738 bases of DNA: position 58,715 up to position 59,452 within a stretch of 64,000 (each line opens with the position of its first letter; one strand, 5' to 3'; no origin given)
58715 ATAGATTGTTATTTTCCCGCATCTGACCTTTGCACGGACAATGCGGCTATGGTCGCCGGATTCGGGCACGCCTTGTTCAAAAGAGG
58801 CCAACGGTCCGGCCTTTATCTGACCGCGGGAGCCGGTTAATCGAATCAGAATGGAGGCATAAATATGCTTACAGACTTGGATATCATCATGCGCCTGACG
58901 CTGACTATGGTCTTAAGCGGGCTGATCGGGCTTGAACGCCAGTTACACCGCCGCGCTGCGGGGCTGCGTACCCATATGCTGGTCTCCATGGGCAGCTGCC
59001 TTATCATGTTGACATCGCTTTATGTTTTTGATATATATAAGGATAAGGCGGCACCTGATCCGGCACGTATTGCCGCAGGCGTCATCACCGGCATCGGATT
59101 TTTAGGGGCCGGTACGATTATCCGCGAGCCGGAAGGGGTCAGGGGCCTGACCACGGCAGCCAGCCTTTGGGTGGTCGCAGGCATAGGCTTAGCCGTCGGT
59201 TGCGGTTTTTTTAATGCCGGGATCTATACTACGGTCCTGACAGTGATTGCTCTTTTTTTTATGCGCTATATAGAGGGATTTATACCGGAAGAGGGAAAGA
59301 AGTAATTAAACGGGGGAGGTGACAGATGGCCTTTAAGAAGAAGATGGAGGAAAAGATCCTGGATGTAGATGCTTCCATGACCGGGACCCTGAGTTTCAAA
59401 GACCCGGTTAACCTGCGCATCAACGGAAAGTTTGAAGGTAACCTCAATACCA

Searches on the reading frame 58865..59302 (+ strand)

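Call 3: search_protein_families(library=pfam, proteins=[window:58865-59302:+], max_evalue=0.1)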
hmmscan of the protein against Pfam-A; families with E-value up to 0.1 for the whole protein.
window:58865-59302:+ (146 aa): 1 family
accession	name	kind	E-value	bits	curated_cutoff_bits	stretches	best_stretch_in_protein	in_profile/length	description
PF02308.21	MgtC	-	2.3e-41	141.4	31.4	1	11-138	1-120/121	MgtC family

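Call 4: search_protein_families(library=ncbifam, proteins=[window:58865-59302:+], max_evalue=0.1)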
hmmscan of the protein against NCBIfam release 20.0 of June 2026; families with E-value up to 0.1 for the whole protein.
window:58865-59302:+ (146 aa): 2 families
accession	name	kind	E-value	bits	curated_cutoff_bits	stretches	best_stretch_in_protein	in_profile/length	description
NF007431.0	PRK09977.1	equivalog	1.8e-43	148.7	214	1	6-135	4-135/215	MgtC/SapB family protein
NF011912.0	PRK15385.1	equivalog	2.7e-28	98.8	255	1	7-134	10-130/231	MgtC family protein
